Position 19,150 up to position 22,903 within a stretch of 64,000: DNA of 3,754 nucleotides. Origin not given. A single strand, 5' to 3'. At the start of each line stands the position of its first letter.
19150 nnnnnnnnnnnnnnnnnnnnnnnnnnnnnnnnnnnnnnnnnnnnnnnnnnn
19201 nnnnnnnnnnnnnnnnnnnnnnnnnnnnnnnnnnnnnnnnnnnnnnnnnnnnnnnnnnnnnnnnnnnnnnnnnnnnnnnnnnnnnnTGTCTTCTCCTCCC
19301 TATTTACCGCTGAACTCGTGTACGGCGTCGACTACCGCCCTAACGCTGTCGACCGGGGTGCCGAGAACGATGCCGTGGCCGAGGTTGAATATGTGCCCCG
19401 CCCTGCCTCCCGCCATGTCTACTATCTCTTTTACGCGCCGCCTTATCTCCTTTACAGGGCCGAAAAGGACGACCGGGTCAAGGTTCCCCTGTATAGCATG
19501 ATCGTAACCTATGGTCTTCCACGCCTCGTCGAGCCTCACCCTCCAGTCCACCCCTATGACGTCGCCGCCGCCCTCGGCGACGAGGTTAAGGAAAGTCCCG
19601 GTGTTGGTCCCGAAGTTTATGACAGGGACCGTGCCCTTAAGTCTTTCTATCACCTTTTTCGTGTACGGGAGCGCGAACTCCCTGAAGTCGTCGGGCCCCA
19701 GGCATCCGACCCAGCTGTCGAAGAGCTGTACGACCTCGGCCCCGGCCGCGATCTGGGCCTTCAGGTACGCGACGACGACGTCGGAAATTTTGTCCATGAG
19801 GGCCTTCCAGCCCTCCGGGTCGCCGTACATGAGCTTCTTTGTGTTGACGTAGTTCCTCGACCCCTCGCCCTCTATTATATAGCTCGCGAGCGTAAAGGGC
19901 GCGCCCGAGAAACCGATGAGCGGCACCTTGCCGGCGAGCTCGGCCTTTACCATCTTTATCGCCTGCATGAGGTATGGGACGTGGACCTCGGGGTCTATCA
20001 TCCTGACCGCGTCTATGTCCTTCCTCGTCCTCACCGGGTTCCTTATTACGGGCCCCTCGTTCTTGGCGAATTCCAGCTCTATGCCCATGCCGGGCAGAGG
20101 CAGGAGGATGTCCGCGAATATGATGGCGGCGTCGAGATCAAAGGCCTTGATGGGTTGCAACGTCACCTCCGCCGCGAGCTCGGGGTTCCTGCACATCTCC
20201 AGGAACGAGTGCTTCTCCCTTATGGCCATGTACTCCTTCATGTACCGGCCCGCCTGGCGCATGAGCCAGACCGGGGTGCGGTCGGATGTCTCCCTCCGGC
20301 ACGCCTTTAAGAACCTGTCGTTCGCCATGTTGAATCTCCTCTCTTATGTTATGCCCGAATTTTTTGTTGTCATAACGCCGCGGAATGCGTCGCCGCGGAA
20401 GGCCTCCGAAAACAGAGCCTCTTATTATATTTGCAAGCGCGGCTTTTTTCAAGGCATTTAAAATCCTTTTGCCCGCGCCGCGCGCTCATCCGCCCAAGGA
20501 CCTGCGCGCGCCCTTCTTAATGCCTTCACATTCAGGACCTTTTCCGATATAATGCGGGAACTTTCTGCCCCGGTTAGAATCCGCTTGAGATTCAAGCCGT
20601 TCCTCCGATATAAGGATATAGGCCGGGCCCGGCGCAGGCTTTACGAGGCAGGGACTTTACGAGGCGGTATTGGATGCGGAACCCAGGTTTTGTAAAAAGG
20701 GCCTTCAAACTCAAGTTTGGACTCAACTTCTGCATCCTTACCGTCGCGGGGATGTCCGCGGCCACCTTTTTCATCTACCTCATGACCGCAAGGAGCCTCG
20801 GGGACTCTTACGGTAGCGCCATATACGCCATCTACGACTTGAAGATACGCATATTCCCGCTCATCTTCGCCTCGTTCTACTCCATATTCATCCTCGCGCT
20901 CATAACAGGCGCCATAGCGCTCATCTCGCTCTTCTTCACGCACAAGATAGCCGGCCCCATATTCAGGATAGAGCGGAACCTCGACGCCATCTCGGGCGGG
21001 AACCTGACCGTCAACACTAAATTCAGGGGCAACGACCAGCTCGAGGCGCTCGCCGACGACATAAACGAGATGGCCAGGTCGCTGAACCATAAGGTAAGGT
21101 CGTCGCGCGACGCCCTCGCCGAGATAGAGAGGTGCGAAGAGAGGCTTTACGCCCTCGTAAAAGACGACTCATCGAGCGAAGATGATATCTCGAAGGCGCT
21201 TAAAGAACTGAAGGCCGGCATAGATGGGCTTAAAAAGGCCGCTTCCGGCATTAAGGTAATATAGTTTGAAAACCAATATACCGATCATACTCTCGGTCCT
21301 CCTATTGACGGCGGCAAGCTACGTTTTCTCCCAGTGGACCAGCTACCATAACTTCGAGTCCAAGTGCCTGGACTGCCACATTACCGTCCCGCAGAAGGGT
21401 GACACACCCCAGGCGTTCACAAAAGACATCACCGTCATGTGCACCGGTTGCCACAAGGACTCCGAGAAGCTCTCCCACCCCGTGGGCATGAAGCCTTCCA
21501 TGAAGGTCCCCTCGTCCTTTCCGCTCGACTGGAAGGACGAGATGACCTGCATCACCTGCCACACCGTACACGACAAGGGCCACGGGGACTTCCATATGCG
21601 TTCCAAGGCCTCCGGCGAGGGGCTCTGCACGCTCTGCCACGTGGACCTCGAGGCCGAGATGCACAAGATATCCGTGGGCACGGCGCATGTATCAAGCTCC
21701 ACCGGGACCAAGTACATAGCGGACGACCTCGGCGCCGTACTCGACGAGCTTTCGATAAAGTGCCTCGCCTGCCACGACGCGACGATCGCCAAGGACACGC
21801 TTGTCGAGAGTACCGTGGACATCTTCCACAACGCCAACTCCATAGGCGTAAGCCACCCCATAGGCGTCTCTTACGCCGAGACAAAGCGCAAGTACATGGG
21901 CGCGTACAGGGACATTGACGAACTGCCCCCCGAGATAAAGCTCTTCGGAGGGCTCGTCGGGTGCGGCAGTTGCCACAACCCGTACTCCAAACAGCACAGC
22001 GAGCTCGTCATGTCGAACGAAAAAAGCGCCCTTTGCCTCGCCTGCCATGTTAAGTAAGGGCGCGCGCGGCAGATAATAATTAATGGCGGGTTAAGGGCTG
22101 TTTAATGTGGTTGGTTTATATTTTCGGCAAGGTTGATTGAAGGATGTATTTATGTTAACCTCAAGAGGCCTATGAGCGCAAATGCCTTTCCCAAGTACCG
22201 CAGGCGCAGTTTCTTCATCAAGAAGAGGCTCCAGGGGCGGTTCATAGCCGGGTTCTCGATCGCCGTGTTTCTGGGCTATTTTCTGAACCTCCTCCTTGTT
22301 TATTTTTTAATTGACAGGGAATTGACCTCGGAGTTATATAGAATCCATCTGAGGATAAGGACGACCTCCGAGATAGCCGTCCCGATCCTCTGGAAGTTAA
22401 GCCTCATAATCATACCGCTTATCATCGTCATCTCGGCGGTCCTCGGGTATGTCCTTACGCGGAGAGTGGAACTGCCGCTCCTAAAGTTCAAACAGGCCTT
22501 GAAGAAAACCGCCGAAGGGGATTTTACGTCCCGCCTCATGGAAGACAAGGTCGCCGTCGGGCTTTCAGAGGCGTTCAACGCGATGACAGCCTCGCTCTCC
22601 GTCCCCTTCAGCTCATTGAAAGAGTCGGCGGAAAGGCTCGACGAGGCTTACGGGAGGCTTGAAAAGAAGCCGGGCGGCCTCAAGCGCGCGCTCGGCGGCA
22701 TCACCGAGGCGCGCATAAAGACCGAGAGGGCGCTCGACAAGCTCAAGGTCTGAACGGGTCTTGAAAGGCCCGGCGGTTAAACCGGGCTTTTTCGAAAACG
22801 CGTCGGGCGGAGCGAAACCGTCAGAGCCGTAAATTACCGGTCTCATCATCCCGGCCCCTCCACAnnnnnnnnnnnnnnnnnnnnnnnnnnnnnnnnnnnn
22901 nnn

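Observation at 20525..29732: Nine-gene multihaem cytochrome / beta-propeller / HAMP cluster without a porin: candidate undescribed electron-transfer system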

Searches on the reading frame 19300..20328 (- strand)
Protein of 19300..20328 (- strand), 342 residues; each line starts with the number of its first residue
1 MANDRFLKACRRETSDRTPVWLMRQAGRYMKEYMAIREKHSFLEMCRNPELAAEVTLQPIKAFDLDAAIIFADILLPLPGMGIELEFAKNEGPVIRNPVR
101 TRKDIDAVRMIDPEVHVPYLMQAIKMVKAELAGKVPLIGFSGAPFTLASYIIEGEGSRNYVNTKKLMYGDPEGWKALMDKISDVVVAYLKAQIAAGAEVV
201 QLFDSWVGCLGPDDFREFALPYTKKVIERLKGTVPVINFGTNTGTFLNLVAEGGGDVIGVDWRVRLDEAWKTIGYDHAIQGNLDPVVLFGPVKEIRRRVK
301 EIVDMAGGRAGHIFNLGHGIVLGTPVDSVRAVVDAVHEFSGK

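Call 33: search_protein_families(library=pfam, proteins=[window:19300-20328:-], max_evalue=0.00001)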
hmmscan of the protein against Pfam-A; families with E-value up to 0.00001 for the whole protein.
window:19300-20328:- (342 aa): 1 family
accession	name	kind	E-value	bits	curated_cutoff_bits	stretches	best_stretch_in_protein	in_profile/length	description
PF01208.23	URO-D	-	4.1e-139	463.8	23.9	1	2-339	2-346/346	Uroporphyrinogen decarboxylase (URO-D)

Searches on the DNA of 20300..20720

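Call 87: search_rna_families(source=window, start=20300, end=20720, threshold=evalue, max_evalue=1)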
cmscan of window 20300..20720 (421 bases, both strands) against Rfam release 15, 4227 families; matches with E-value up to 1: 0.
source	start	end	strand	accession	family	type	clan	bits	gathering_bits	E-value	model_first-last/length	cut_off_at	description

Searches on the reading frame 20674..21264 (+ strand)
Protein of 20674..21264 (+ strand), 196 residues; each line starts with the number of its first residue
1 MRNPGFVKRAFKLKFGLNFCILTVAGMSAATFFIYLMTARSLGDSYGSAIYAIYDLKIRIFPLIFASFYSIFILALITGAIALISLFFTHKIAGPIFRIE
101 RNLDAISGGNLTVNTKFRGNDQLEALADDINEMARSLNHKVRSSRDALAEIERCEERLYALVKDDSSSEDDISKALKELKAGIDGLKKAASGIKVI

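Call 5: search_protein_families(library=pfam, proteins=[window:20674-21264:+], max_evalue=0.1)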
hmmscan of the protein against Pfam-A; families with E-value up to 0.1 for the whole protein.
window:20674-21264:+ (196 aa): 5 families
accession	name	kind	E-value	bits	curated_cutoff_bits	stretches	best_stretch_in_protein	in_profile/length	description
PF00672.30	HAMP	-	4.1e-07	30.6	25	1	87-138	1-52/53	HAMP domain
PF06009.19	Laminin_II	-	0.006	17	33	1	121-195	31-111/138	Laminin Domain II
PF01576.24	Myosin_tail_1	-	0.008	14.5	38.1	1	119-187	623-691/1081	Myosin tail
PF21773.2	ODAD1_CC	-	0.019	14.5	27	1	120-188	197-272/287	ODAD1 central coiled coil region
PF07574.19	SMC_Nse1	-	0.032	14.6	23.3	1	112-169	32-85/194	Nse1 non-SMC component of SMC5-6 complex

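Call 7: search_protein_families(library=ncbifam, proteins=[window:20674-21264:+], max_evalue=0.01)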
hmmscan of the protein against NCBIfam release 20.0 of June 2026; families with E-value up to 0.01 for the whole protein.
window:20674-21264:+ (196 aa): 13 families
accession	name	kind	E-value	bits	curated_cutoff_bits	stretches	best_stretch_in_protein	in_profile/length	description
NF040691.1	MtrAB_MtrB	equivalog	6.4e-09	35.3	450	1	50-143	170-263/507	MtrAB system histidine kinase MtrB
NF012163.2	BaeS_SmeS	equivalog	2.4e-07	30.1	500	1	69-153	165-249/457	sensor histidine kinase efflux regulator BaeS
NF047851.1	MCPCitTducer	equivalog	9e-07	28.3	900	1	73-186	198-311/553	methyl-accepting chemotaxis citrate transducer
NF007837.0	PRK10549.1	equivalog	5.4e-06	25.4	603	1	70-152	166-248/466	envelope stress sensor histidine kinase BaeS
NF011622.0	PRK15048.1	equivalog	7.8e-06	25.3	900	1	70-186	193-310/553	methyl-accepting chemotaxis protein II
NF033092.0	HK_WalK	equivalog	8e-06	24.7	725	1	69-141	180-250/594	cell wall metabolism sensor histidine kinase WalK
NF058645.1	MCPCtpMPsAe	equivalog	3.7e-05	22.7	900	1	70-172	206-304/558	methyl-accepting chemotaxis protein CtpM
NF007007.0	PRK09470.1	equivalog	0.00036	19.6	486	1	60-151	162-252/463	envelope stress sensor histidine kinase CpxA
NF047496.1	HK_LIC11548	equivalog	0.0017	17.2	750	1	70-141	278-348/589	LIC_11548 family sensor histidine kinase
NF041210.1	his_kin_PieS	equivalog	0.003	16.6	850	1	71-166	169-258/474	two component system sensor histidine kinase PieS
NF008318.0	PRK11107.1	equivalog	0.0062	14.6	890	1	68-139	178-249/920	two-component sensor histidine kinase BarA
NF012226.0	AdeS_HK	equivalog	0.0065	15.7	500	1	65-144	56-138/353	two-component sensor histidine kinase AdeS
NF007309.0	PRK09793.1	equivalog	0.0085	15.1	903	1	71-177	191-299/533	methyl-accepting chemotaxis protein IV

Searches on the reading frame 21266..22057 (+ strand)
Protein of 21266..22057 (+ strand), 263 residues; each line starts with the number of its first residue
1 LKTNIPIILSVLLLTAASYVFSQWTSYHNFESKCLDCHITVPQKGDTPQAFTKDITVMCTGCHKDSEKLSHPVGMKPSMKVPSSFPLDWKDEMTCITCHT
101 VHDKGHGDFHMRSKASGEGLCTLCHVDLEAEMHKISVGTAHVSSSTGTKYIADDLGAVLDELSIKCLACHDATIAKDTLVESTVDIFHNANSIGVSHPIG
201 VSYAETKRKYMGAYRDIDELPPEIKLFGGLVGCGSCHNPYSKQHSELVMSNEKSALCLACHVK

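Call 5: search_protein_families(library=pfam, proteins=[window:21266-22057:+], max_evalue=0.1)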
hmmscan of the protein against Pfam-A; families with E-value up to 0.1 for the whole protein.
window:21266-22057:+ (263 aa): 6 families
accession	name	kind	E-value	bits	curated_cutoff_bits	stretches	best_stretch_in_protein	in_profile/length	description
PF09699.15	Paired_CXXCH_1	-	4e-15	55.7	20.6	3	232-262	7-37/41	Doubled CXXCH motif (Paired_CXXCH_1)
PF14522.11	Cytochrome_C7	-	2.5e-12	46.9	24.8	2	20-100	2-67/67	Cytochrome c7 and related cytochrome c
PF14537.11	Cytochrom_c3_2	-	1e-07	32.7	25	1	29-125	4-78/79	Cytochrome c3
PF22113.1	Mtrc-MtrF_II-IV_dom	-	0.0002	21.4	30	1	25-102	75-166/176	Outer membrane cytochrome MtrC/MtrF-like, domains II/IV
PF02085.21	Cytochrom_CIII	-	0.00023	21.9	22.9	0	32-99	47-101/101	Class III cytochrome C family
PF05495.17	zf-CHY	-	0.041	14.8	31.3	0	232-261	20-49/68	CHY zinc finger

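Call 7: search_protein_families(library=ncbifam, proteins=[window:21266-22057:+], max_evalue=0.01)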
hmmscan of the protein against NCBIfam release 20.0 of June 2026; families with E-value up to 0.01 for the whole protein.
window:21266-22057:+ (263 aa): 10 families
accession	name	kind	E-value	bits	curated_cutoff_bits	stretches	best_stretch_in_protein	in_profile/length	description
TIGR01905.1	paired_CXXCH_1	subfamily_domain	2.4e-10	40.2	25.2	2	33-67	8-40/41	doubled CXXCH domain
TIGR03508.1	decahem_SO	subfamily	8.4e-10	38.5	192.2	2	26-128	88-177/258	DmsE family decaheme c-type cytochrome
NF041028.1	decahem_GSU2203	exception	1.7e-09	37.4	325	3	28-128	122-210/317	GSU2203 family decaheme c-type cytochrome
NF045713.1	CxxCH_16_HmcA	equivalog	2.8e-07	29.5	400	1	29-176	109-258/541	sulfate respiration complex hexadecaheme cytochrome HmcA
TIGR03153.1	cytochr_NrfH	equivalog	1.1e-06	28.7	134.2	1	14-71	8-67/138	cytochrome c nitrite reductase small subunit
NF041198.1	UshA_like_PCGU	equivalog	7.5e-05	21.5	275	1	28-102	439-511/519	UshA-like (seleno)protein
NF040968.1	FeS_ExtO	equivalog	0.001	18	200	0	31-71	38-77/416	selenite/tellurite reduction operon b-type cytochrome iron-sulfur cluster-binding subunit ExtO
NF040967.1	cytc_ExtN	equivalog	0.0017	17.3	200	0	31-113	38-126/415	selenite/tellurite reduction operon c-type cytochrome ExtN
NF008659.0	PRK11659.1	equivalog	0.0062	16.2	184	0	28-68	132-172/188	cytochrome c nitrite reductase pentaheme subunit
TIGR03146.1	cyt_nit_nrfB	equivalog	0.0066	16.7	166.6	0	27-66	105-144/145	cytochrome c nitrite reductase pentaheme subunit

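Call 25: search_solved_structures(query=window:21266-22057:+, max_evalue=1)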
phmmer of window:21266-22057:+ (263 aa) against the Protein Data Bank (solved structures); distinct sequences matched with E-value up to 1: 4.
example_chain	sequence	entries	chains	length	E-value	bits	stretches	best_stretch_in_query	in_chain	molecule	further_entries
7tfs_A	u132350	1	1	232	0.00023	23.8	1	99-174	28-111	Cytochrome c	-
2ozy_A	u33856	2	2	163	0.019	17.5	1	24-100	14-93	Cytochrome c-type protein nrfB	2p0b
9yuq_N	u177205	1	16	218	0.041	16.4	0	140-263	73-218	Putative multiheme cytochrome c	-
28pb_A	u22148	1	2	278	0.17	14.4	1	26-103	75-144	Cytochrome c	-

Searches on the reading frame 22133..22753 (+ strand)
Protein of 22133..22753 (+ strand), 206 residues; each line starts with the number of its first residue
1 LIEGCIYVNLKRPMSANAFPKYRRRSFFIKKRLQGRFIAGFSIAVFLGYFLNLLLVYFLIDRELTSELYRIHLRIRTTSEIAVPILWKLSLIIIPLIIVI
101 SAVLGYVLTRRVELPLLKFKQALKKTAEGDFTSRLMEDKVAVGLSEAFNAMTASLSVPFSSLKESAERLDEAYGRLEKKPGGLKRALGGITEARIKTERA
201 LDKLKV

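Call 5: search_protein_families(library=pfam, proteins=[window:22133-22753:+], max_evalue=0.1)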
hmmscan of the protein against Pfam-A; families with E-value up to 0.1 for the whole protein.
window:22133-22753:+ (206 aa): 3 families
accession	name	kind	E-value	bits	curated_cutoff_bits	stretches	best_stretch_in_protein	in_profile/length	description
PF12794.12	MscS_TM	-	0.0041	16.5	28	1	49-109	163-221/339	Mechanosensitive ion channel inner membrane domain 1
PF00672.30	HAMP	-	0.0063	17.3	25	0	109-135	3-29/53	HAMP domain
PF07332.16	Phage_holin_3_6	-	0.052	14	28.4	1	35-125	34-107/116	Putative Actinobacterial Holin-X, holin superfamily III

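Call 7: search_protein_families(library=ncbifam, proteins=[window:22133-22753:+], max_evalue=0.01)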
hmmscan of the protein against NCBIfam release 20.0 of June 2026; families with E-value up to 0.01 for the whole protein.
window:22133-22753:+ (206 aa): 13 families
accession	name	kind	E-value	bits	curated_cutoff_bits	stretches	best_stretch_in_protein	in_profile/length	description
NF040691.1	MtrAB_MtrB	equivalog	5.1e-05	22.5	450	1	91-164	192-266/507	MtrAB system histidine kinase MtrB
NF038263.1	prot_phos_SiaA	equivalog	5.3e-05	21.9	700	1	81-157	303-381/658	biofilm regulation protein phosphatase SiaA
NF033092.0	HK_WalK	equivalog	0.00014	20.6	725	1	96-170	185-261/594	cell wall metabolism sensor histidine kinase WalK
NF012226.0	AdeS_HK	equivalog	0.0016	17.6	500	1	53-156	26-132/353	two-component sensor histidine kinase AdeS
NF052458.1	PhdiestGepA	equivalog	0.0019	16.4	1200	1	90-164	346-423/840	phosphodiesterase GepA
NF011874.0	PRK15347.1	equivalog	0.0022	16.1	852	1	75-164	285-375/921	two component system sensor kinase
TIGR01386.1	cztS_silS_copS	subfamily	0.0031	16.6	292.55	1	90-162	166-241/457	heavy metal sensor histidine kinase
NF012163.2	BaeS_SmeS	equivalog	0.0035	16.3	500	1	89-155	165-233/457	sensor histidine kinase efflux regulator BaeS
NF008184.0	PRK10935.1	equivalog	0.0038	15.9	553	1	77-166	141-233/565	nitrate/nitrite two-component system sensor histidine kinase NarQ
NF041210.1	his_kin_PieS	equivalog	0.0039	16.2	850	1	93-157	172-238/474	two component system sensor histidine kinase PieS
NF007837.0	PRK10549.1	equivalog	0.0044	15.8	603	1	89-155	165-233/466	envelope stress sensor histidine kinase BaeS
NF008318.0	PRK11107.1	equivalog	0.0074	14.4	890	1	90-157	180-249/920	two-component sensor histidine kinase BarA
NF007007.0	PRK09470.1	equivalog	0.0095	14.9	486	0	67-155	148-238/463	envelope stress sensor histidine kinase CpxA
